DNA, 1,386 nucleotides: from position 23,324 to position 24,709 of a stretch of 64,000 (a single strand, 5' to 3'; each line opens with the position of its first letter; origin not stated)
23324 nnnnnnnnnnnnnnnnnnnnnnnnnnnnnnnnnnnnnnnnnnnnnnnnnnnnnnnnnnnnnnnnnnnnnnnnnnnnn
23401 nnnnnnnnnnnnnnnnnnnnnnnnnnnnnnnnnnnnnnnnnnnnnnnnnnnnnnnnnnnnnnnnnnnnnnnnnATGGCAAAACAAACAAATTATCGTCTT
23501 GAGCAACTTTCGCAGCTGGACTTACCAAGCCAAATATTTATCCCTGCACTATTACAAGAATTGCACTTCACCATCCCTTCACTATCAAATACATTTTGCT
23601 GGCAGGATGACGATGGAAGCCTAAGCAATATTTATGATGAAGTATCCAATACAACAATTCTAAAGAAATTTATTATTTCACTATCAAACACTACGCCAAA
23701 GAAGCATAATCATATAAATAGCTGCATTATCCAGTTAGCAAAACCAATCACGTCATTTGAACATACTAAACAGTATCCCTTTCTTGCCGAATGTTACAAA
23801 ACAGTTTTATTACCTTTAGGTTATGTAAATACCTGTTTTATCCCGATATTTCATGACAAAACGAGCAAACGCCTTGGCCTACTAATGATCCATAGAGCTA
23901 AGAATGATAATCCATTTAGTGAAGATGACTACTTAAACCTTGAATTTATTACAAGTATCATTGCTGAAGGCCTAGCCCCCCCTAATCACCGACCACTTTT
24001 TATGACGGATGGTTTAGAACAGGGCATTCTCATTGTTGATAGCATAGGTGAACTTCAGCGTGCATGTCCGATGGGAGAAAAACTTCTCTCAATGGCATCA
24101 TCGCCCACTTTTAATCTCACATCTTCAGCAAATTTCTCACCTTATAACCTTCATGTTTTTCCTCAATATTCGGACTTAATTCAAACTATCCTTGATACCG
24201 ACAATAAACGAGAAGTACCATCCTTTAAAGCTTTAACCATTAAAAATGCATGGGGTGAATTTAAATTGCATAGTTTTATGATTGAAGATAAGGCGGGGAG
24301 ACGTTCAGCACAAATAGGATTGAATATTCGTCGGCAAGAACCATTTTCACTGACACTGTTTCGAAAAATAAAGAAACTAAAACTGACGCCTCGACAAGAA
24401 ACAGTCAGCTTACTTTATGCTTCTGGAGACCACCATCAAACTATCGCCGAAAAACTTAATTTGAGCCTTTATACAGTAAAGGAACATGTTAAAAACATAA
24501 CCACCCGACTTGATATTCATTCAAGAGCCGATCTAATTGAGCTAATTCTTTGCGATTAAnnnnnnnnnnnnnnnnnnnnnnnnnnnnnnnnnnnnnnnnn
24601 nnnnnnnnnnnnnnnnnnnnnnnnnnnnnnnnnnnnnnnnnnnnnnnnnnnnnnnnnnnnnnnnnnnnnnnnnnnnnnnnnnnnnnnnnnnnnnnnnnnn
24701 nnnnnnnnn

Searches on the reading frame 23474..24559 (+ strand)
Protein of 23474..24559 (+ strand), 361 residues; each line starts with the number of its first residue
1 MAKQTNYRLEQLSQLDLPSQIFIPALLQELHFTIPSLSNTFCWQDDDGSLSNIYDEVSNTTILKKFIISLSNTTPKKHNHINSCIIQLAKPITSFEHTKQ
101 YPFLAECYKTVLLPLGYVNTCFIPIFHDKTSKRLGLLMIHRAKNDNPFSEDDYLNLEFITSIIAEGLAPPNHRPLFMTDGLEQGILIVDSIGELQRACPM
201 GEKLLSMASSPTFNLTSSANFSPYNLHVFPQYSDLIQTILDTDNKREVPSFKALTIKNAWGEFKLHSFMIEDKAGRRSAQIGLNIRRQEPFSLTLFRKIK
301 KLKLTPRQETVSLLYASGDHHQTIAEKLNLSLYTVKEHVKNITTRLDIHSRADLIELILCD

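Call 5: search_protein_families(library=ncbifam, proteins=[window:23474-24559:+], max_evalue=1)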
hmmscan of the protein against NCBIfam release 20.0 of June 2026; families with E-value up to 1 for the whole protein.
window:23474-24559:+ (361 aa): 26 families (the best 25 are shown)
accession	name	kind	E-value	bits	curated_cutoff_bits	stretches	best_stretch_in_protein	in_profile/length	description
NF052445.1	RespRegMctR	equivalog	3e-08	33.3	300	1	299-358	140-199/205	two-component system response regulator MctR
NF011896.0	PRK15369.1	equivalog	2.4e-06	27.3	242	1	301-356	147-202/211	two component system response regulator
NF047785.1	respo_reg_MadR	equivalog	1.1e-05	24.9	300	1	300-354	145-199/209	MadR family response regulator transcription factor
TIGR03020.2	EpsA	equivalog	2.7e-05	23.9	170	1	303-354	190-241/247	XrtB/PEP-CTERM-associated transcriptional regulator EpsA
NF041232.1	BagY_FevT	exception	5.8e-05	22.1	700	1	299-356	292-349/367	LuxR family transcriptional regulator BagY/FevT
NF007935.0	PRK10651.1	equivalog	8.7e-05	21.8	250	1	302-353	154-205/216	two-component system response regulator NarL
NF010274.0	PRK13719.1-3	subfamily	8.9e-05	22.1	349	1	304-355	149-200/228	conjugal transfer transcriptional regulator TraJ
NF052366.1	photon_PedR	equivalog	0.00035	20.7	120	1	310-356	9-55/74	photosynthetic electron transport-dependent transcriptional regulator PedR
NF007403.0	PRK09935.1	equivalog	0.00036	20.2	271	1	301-357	147-203/210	fimbria biosynthesis transcriptional regulator FimZ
TIGR03541.1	reg_near_HchA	equivalog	0.00056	19.5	215.6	1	301-357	169-225/232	PA1136 family autoinducer-binding transcriptional regulator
NF050132.1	TransRegAbsR2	equivalog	0.00067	18.5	850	1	303-354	530-581/582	LuxR family transcriptional regulator AbsR2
NF003420.0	PRK04841.1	equivalog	0.00067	17.8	537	1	299-356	834-891/903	HTH-type transcriptional regulator MalT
NF040749.1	tetrathio_RR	equivalog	0.0012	18.6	290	1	303-356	133-186/191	tetrathionate respiration response regulator TtrR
NF007708.0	PRK10403.1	equivalog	0.0093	15.4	343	1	304-353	154-203/215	nitrate/nitrite response regulator protein NarP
TIGR02985.1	Sig70_bacteroi1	subfamily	0.01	16.1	126.4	1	304-344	115-156/162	RNA polymerase sigma-70 factor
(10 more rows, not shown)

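Call 6: search_protein_families(library=pfam, proteins=[window:23474-24559:+], max_evalue=1)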
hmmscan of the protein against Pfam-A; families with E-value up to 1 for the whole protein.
window:23474-24559:+ (361 aa): 4 families
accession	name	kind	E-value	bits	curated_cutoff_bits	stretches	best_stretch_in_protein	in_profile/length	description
PF00196.25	GerE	-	4.3e-11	42.7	23.5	1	304-356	3-55/57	Bacterial regulatory proteins, luxR family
PF02796.21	HTH_7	-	0.012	16.2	23.8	1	301-336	3-39/45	Helix-turn-helix domain of resolvase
PF03547.23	Mem_trans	-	0.12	11.4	25.7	1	74-125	26-77/343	Membrane transport protein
PF08279.18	HTH_11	-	0.17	12.2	25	1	322-350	19-48/55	HTH domain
